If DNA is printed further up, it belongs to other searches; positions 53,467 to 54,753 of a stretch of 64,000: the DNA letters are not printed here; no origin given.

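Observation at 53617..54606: TAXI-TRAP solute-binding protein with its two halves in swapped order (natural circular permutant?)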

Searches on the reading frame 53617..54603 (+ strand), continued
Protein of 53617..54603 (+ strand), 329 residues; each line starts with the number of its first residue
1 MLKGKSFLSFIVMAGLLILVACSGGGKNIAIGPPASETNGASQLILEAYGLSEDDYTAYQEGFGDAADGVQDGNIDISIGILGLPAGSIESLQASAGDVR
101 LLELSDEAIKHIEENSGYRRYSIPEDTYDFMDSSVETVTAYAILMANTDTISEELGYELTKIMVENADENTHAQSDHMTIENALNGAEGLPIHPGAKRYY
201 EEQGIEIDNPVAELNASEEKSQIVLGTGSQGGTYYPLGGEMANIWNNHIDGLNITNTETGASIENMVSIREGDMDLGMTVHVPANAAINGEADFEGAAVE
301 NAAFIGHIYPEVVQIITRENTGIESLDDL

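Call 37: find_homologous_proteins(query=P0257, max_evalue=1e-10)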
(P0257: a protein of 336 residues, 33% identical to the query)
Query P0257 (336 aa): 4274 proteins with E <= 1e-10 among 7624 candidates; the best 120 are listed.
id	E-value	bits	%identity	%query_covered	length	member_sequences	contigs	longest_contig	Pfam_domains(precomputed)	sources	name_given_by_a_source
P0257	1.0e-214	730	100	100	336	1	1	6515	PF16868.11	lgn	-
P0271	5.6e-139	481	65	100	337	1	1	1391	PF16868.11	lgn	-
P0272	2.7e-109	383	64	45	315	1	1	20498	PF09084.17,PF16868.11,PF12974.13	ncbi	-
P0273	3.0e-109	383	61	45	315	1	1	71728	PF09084.17,PF16868.11,PF12974.13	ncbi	-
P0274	7.7e-109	382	64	45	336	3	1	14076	PF09084.17,PF16868.11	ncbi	-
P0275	3.0e-106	373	63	45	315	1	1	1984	PF09084.17,PF16868.11,PF12974.13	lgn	-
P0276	6.6e-106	372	63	45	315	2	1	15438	PF09084.17,PF16868.11,PF12974.13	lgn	-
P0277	1.2e-104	368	64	44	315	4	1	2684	PF09084.17,PF16868.11,PF12974.13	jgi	-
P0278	3.1e-103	363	63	44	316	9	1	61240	PF09084.17,PF16868.11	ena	-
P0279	6.9e-100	352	58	45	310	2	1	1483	PF09084.17,PF16868.11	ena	-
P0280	6.3e-97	343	62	45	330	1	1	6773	PF09084.17,PF16868.11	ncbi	-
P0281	5.2e-95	336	62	45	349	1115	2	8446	PF09084.17,PF16868.11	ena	-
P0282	5.2e-95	336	62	45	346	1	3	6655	PF09084.17,PF16868.11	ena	-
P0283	9.1e-95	336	59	45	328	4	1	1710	PF04069.18,PF09084.17,PF16868.11,PF12974.13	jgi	-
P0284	1.0e-94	335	61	45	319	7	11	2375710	PF09084.17,PF16868.11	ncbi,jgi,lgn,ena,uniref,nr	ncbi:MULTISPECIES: TAXI family TRAP transporter solute-binding subunit [Anaerotruncus]|jgi:TRAP tran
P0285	1.1e-94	335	60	46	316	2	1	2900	PF09084.17,PF16868.11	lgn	-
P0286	1.3e-94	335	61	45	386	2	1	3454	PF09084.17,PF16868.11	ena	-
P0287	1.6e-94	335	61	45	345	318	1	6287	PF09084.17,PF16868.11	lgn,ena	-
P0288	1.6e-94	335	60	46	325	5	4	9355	PF09084.17,PF16868.11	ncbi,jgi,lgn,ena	jgi:hypothetical protein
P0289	1.7e-94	335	59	44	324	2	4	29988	PF04069.18,PF09084.17,PF16868.11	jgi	jgi:TRAP transporter TAXI family solute receptor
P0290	2.7e-94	334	61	44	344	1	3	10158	PF09084.17,PF16868.11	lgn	-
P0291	3.5e-94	334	61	44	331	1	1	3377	PF09084.17,PF16868.11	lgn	-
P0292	6.4e-94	333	58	44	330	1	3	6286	PF09084.17,PF16868.11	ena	-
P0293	7.4e-94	333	62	45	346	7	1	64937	PF09084.17,PF16868.11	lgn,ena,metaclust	metaclust:\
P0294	8.2e-94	332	58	45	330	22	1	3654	PF09084.17,PF16868.11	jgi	-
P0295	8.3e-94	332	58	45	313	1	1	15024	PF09084.17,PF16868.11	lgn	-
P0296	1.1e-93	332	59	45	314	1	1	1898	PF09084.17,PF16868.11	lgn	-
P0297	1.2e-93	332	58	45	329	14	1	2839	PF09084.17,PF16868.11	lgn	-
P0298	1.3e-93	332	59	44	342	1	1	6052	PF09084.17,PF16868.11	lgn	-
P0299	1.4e-93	332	60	46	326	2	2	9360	PF09084.17,PF16868.11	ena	-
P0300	1.7e-93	331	57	45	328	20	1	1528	PF09084.17,PF16868.11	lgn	-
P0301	2.1e-93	331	61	45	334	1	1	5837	PF09084.17,PF16868.11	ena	-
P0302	2.4e-93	331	58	45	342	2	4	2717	PF09084.17,PF16868.11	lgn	-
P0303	2.4e-93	331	57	45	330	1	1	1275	PF09084.17,PF16868.11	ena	-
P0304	3.2e-93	331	59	45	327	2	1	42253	PF09084.17,PF16868.11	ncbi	-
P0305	3.4e-93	330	60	44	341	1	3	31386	PF09084.17,PF16868.11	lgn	-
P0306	4.0e-93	330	60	45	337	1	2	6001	PF09084.17,PF16868.11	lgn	-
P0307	5.3e-93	330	58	45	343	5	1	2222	PF09084.17,PF16868.11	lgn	-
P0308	5.7e-93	330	57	45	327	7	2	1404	PF13379.12,PF09084.17,PF16868.11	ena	-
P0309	6.4e-93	330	58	45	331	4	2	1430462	PF09084.17,PF16868.11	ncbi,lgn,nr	ncbi:MAG TPA: TAXI family TRAP transporter solute-binding subunit [Clostridiales bacterium]|nr:TAXI 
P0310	8.6e-93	329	56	45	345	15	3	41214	PF09084.17,PF16868.11,PF12974.13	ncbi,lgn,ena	-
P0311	1.3e-92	329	63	45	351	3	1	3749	PF09084.17,PF16868.11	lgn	-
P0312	1.6e-92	328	59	44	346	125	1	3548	PF09084.17,PF16868.11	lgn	-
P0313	1.7e-92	328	60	44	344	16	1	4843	PF09084.17,PF16868.11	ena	-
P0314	1.9e-92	328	55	45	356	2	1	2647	PF09084.17,PF16868.11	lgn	-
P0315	1.9e-92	328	60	45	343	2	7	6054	PF09084.17,PF16868.11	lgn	-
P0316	2.3e-92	328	57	45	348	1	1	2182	PF09084.17,PF16868.11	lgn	-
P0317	2.5e-92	328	60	44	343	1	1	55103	PF09084.17,PF16868.11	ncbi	-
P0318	3.9e-92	327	55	45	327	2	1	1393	PF13379.12,PF09084.17,PF16868.11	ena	-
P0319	4.5e-92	327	60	42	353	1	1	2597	PF09084.17,PF16868.11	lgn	-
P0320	5.9e-92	326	60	42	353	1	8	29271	PF09084.17,PF16868.11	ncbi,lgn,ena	-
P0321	6.1e-92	326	60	45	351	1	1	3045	PF09084.17,PF16868.11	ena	-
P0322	6.3e-92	326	60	39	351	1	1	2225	PF09084.17,PF16868.11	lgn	-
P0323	6.5e-92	326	60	42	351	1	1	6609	PF09084.17,PF16868.11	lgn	-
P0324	6.7e-92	326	60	39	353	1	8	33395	PF09084.17,PF16868.11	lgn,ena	-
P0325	6.8e-92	326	60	42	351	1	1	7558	PF09084.17,PF16868.11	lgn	-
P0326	6.8e-92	326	59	44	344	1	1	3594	PF09084.17,PF16868.11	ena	-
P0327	6.8e-92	326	60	39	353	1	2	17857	PF09084.17,PF16868.11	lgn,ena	-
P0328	7.0e-92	326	60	42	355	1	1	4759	PF09084.17,PF16868.11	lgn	-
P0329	9.0e-92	326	57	43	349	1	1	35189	PF09084.17,PF16868.11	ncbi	-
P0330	9.8e-92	326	60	42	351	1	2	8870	PF09084.17,PF16868.11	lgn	-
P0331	9.9e-92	326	60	39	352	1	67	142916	PF09084.17,PF16868.11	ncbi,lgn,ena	-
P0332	1.0e-91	326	60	42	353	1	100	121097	PF09084.17,PF16868.11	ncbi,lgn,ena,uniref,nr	ncbi:TAXI family TRAP transporter solute-binding subunit [Otoolea muris]|uniref:TAXI family TRAP tra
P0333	1.1e-91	325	60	42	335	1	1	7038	PF09084.17,PF16868.11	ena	-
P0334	1.2e-91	325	60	39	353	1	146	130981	PF09084.17,PF16868.11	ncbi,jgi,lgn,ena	-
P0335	1.2e-91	325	59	44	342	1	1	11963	PF09084.17,PF16868.11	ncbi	-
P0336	1.2e-91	325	60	39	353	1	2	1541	PF09084.17,PF16868.11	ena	-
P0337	1.2e-91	325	60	39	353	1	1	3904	PF09084.17,PF16868.11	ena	-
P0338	1.3e-91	325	60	42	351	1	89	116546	PF09084.17,PF16868.11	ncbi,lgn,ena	-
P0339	1.3e-91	325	60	39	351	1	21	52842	PF09084.17,PF16868.11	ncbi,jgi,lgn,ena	-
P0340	1.3e-91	325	60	45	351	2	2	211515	PF09084.17,PF16868.11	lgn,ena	-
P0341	1.5e-91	325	60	39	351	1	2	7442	PF09084.17,PF16868.11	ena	-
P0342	1.5e-91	325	58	45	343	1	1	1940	PF09084.17,PF16868.11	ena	-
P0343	1.8e-91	325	60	39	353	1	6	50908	PF09084.17,PF16868.11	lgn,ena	-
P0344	2.0e-91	325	60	39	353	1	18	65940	PF09084.17,PF16868.11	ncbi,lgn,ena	-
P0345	2.2e-91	324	60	45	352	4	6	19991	PF09084.17,PF16868.11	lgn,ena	-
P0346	2.4e-91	324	58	44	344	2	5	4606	PF09084.17,PF16868.11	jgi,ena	-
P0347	2.5e-91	324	57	45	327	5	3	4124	PF13379.12,PF09084.17,PF16868.11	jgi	-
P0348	2.7e-91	324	60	40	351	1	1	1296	PF09084.17,PF16868.11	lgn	-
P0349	2.8e-91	324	59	42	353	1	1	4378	PF09084.17,PF16868.11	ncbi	-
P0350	2.9e-91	324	59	42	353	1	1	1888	PF09084.17,PF16868.11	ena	-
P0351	3.1e-91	324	59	44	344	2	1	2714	PF09084.17,PF16868.11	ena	-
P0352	3.2e-91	324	60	42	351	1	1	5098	PF09084.17,PF16868.11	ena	-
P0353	3.2e-91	324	58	45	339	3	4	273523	PF13379.12,PF04069.18,PF09084.17,PF16868.11,PF12974.13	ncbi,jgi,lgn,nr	ncbi:MAG: TAXI family TRAP transporter solute-binding subunit [Clostridia bacterium]|jgi:TRAP transp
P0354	3.2e-91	324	59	44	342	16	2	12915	PF09084.17,PF16868.11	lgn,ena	-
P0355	3.6e-91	324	61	45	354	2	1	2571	PF09084.17,PF16868.11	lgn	-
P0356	3.7e-91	324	60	39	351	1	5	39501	PF09084.17,PF16868.11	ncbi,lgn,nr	ncbi:TAXI family TRAP transporter solute-binding subunit [Clostridiaceae bacterium]|nr:TAXI family T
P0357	3.8e-91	324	59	45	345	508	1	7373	PF09084.17,PF16868.11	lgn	-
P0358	4.1e-91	324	58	45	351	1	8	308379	PF09084.17,PF16868.11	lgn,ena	-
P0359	4.1e-91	324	60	42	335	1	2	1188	PF09084.17,PF16868.11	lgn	-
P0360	4.1e-91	324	60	42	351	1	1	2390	PF09084.17,PF16868.11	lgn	-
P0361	4.2e-91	324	60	45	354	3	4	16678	PF09084.17,PF16868.11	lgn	-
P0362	4.3e-91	324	60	42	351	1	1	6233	PF09084.17,PF16868.11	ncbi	-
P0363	4.5e-91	323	60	42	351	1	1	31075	PF09084.17,PF16868.11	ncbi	-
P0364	4.6e-91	323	60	42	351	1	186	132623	PF09084.17,PF16868.11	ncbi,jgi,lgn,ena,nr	ncbi:MAG: TAXI family TRAP transporter solute-binding subunit [Clostridium sp.]|jgi:TRAP transporter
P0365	5.0e-91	323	58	44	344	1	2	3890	PF09084.17,PF16868.11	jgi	-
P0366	5.1e-91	323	59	45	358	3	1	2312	PF09084.17,PF16868.11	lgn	-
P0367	5.7e-91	323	59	45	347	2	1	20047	PF09084.17,PF16868.11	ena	-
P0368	5.8e-91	323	58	44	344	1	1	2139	PF09084.17,PF16868.11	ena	-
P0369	6.4e-91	323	59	45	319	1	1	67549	PF09084.17,PF16868.11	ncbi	-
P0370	8.4e-91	323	58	45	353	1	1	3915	PF09084.17,PF16868.11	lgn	-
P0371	1.1e-90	322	59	42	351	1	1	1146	PF09084.17,PF16868.11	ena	-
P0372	1.3e-90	322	54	45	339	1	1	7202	PF09084.17,PF16868.11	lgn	-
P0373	1.3e-90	322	60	39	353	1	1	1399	PF09084.17,PF16868.11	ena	-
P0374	1.3e-90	322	59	45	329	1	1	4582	PF09084.17,PF16868.11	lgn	-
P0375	1.4e-90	322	59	42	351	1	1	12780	PF09084.17,PF16868.11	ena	-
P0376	1.5e-90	322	57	46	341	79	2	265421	PF09084.17,PF16868.11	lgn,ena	-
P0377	1.8e-90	321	58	45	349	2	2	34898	PF09084.17,PF16868.11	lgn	-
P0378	1.9e-90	321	60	42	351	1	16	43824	PF09084.17,PF16868.11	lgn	-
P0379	2.6e-90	321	60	44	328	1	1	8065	PF04069.18,PF09084.17,PF16868.11,PF12974.13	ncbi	-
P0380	2.9e-90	321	57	45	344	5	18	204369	PF09084.17,PF16868.11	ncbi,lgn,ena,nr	ncbi:MAG: TAXI family TRAP transporter solute-binding subunit [Lachnospiraceae bacterium]|nr:TAXI fa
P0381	3.0e-90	321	59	42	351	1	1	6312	PF09084.17,PF16868.11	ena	-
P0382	3.0e-90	321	58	45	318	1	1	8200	PF09084.17,PF16868.11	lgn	-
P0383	3.0e-90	321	60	44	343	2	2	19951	PF09084.17,PF16868.11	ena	-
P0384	4.3e-90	320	59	42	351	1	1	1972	PF09084.17,PF16868.11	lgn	-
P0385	4.6e-90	320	56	44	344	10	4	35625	PF09084.17,PF16868.11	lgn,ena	-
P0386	5.4e-90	320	57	44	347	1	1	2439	PF09084.17,PF16868.11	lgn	-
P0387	5.5e-90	320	62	43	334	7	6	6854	PF09084.17,PF16868.11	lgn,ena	-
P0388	6.0e-90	320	59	45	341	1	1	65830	PF09084.17,PF16868.11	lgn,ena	-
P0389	8.3e-90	319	54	44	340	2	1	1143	PF09084.17,PF16868.11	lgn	-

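Call 38: find_encoding_contigs(protein=P0257, flank=5000, max_places=3)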
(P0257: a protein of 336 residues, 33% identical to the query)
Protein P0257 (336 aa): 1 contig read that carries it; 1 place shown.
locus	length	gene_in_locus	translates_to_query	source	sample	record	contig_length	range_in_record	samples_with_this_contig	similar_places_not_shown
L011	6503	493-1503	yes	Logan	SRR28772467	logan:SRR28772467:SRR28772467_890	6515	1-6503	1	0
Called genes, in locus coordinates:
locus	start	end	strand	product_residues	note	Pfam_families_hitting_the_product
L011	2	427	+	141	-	?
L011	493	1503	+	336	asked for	PF16868:NMT1_3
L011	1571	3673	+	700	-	PF06808:DctM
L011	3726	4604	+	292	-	PF00892:EamA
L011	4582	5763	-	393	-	PF00817:IMS, PF11798:IMS_HHH (faint), PF11799:IMS_C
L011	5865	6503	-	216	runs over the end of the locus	?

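Call 43: search_protein_families(library=pfam, proteins=[L004:5580-8567:+, L006:5573-7195:+, L005:5563-7068:+, L009:6872-7558:-, L003:6959-7546:-, L008:6429-7583:+], max_evalue=0.0001)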
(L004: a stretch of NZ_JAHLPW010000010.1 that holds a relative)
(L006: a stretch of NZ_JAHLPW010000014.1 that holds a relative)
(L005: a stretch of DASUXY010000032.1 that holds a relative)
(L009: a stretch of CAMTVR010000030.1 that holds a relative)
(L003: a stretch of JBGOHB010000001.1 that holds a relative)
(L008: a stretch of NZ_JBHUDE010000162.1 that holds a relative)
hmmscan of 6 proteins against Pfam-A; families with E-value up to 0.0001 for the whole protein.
L004:5580-8567:+ (996 aa): 6 families
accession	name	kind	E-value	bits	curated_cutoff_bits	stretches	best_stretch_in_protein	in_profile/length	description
PF00563.25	EAL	-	2.4e-72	243.6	31.3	1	591-827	2-236/236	EAL domain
PF00990.26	GGDEF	-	7.4e-32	110.8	23.8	1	417-571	2-161/161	Diguanylate cyclase, GGDEF domain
PF08447.18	PAS_3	-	2.7e-22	79.3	25.6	2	185-271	2-89/89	PAS fold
PF00989.32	PAS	-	6.8e-12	45.8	22.6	0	289-402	1-113/113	PAS fold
PF13426.13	PAS_9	-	1.4e-09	38.6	27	0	56-148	9-102/103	PAS domain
PF07238.19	PilZ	-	1.5e-07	32.1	22.5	1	856-959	1-95/102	PilZ domain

L006:5573-7195:+ (541 aa): 4 families
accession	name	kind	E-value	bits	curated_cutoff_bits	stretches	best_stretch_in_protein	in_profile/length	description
PF22820.2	TcaA_3rd_4th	-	3.2e-22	78.7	27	2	308-373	9-73/73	TcaA protein 3rd/4th domain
PF25155.1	NTF2_YvbJ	-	1.9e-19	71.1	25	1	383-502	1-121/123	YvbJ NTF2-like domain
PF22813.1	TcaA_2nd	-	1.3e-16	61.3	26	1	127-218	2-102/103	TcaA protein second domain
PF13240.11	Zn_Ribbon_1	-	3.3e-06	27.2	25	1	3-25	1-23/23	zinc-ribbon domain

L005:5563-7068:+ (502 aa): 2 families
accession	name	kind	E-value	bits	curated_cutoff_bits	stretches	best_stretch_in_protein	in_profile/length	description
PF02638.21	GHL10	-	5.1e-33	114.9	27.9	1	40-350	2-298/311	Glycosyl hydrolase-like 10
PF13620.12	CarboxypepD_reg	-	6.1e-05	23.7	32.3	0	451-502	26-81/82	Carboxypeptidase regulatory-like domain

L009:6872-7558:- (228 aa): 3 families
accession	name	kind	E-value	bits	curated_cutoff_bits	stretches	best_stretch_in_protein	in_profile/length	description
PF12706.13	Lactamase_B_2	-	6.8e-27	94.8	27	1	27-191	5-200/200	Beta-lactamase superfamily domain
PF13483.12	Lactamase_B_3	-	2.6e-23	83.2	24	1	6-190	1-160/160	Beta-lactamase superfamily domain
PF00753.33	Lactamase_B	-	2.2e-09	38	22.7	1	21-96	14-94/196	Metallo-beta-lactamase superfamily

L003:6959-7546:- (195 aa): 3 families
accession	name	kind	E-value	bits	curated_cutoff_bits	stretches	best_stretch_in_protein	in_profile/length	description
PF08220.18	HTH_DeoR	-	1.2e-11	44.6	21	1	5-56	1-52/57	DeoR-like helix-turn-helix domain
PF08279.18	HTH_11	-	1.4e-07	31.7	25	1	5-49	1-47/55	HTH domain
PF05573.18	NosL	-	1e-05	26.3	24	1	125-174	77-125/131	NosL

L008:6429-7583:+ (385 aa): 1 family
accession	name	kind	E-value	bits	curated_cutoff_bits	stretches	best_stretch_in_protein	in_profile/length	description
PF03601.19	Cons_hypoth698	-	6e-64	216.3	24.5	1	17-360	2-303/304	Conserved hypothetical protein 698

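Call 61: predict_structure(alignment_id=A3)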
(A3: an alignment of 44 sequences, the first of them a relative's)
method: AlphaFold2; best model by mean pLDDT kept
length: 319 residues; sequences in the alignment: 44
mean_pLDDT: 91.4   pTM: 0.86
mean pLDDT of the five models: 91.4, 91.0, 90.9, 90.6, 89.3
residues with pLDDT >= 90: 267; 70-90: 24; 50-70: 14; < 50: 14
segments of 3 or more residues with pLDDT < 50: 15-26
pLDDT, mean of each block of 10 residues (from residue 1): 57 50 50 90 94 95 92 96 97 95 95 98 95 97 89 96 98 93 97 92 94 97 94 95 96 98 98 98 97 97 98 96
secondary structure, 60 per line:
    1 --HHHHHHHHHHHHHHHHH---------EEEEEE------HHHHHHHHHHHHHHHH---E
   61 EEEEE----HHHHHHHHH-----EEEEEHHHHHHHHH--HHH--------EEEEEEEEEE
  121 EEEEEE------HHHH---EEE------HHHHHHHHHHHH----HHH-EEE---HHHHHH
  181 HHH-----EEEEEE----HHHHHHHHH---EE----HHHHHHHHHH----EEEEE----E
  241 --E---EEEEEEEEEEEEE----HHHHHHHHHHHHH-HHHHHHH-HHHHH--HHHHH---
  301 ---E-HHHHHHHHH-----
elements in order: H3-19 E29-34 H41-56 E60-65 H70-78 E84-88 H89-97 E111-126 H133-136 E140-142 H149-160 E169-171 H175-183 E189-194 H199-207 H217-226 E231-235 E247-259 H264-276 H278-284 H286-290 H293-297 H306-314

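Call 63: fold_search(model_id=the predicted structure, library=pdb)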
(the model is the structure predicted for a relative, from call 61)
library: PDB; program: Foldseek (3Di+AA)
matches with E <= 10: 1751; with E <= 0.001: 1235
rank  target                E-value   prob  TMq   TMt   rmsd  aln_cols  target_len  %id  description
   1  1us4                  8.5e-38  1.00  0.85  0.91   2.1       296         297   41  PUTATIVE GLUR0 LIGAND BINDING CORE WITH L-GLUTAMATE (released 2003-11-19)
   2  8u79                  3.6e-37  1.00  0.85  0.91   2.1       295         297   41  Crystal Structure of Substrate Binding Protein of Thermus thermophilus TAXI-TRAP protein with L-glutamate (released 2025-03-19)
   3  9ibo                  8.7e-35  1.00  0.84  0.90   2.2       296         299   37  VC0430/VcGluP bound to glutamate (released 2025-12-24)
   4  8s4j                  2.9e-34  1.00  0.85  0.90   2.5       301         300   36  Structure, substrate selectivity determinants and membrane interactions of a Glutamate-specific TAXI TRAP binding protei (released 2024-11-06)
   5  9ibp_B                6.6e-34  1.00  0.78  0.80   3.2       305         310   30  VCA0144 from Vibrio cholerae (released 2025-12-24)
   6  9ibp_A                1.5e-32  1.00  0.77  0.79   3.2       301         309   30  VCA0144 from Vibrio cholerae (released 2025-12-24)
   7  4ddd                  4.3e-31  1.00  0.83  0.88   2.4       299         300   31  Crystal structure of an immunogenic protein from ehrlichia chaffeensis (released 2012-05-23)
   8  3qsl_B                6.0e-13  1.00  0.55  0.53  10.0       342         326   16  Structure of CAE31940 from Bordetella bronchiseptica RB50 (released 2011-03-23)
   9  3qsl_A                8.8e-13  1.00  0.55  0.55   9.0       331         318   16  Structure of CAE31940 from Bordetella bronchiseptica RB50 (released 2011-03-23)
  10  2x26_A                2.3e-12  1.00  0.49  0.50   8.3       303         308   16  Crystal structure of the periplasmic aliphatic sulphonate binding protein SsuA from Escherichia coli (released 2010-04-14)
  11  4nmy_A                2.4e-12  1.00  0.52  0.55   9.5       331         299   15  Crystal Structure of the Thiamin-bound form of Substrate-binding Protein of ABC Transporter from Clostridium difficile (released 2013-12-04)
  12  6ssy_B                3.7e-12  1.00  0.56  0.60   8.6       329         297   12  Taurine ABC transporter substrate binding protein TauA from E. coli in complex with 2-Aminoethylphosphonic acid (released 2019-12-18)
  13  3ksx                  8.5e-12  1.00  0.49  0.54   8.8       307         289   14  The alkanesulfonate-binding protein SsuA from Xanthomonas axonopodis pv. citri bound to MOPS (released 2010-10-13)
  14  2x26_B                1.1e-11  1.00  0.50  0.54   8.1       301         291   14  Crystal structure of the periplasmic aliphatic sulphonate binding protein SsuA from Escherichia coli (released 2010-04-14)
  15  6ssy_A                1.1e-11  1.00  0.57  0.60   8.4       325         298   12  Taurine ABC transporter substrate binding protein TauA from E. coli in complex with 2-Aminoethylphosphonic acid (released 2019-12-18)
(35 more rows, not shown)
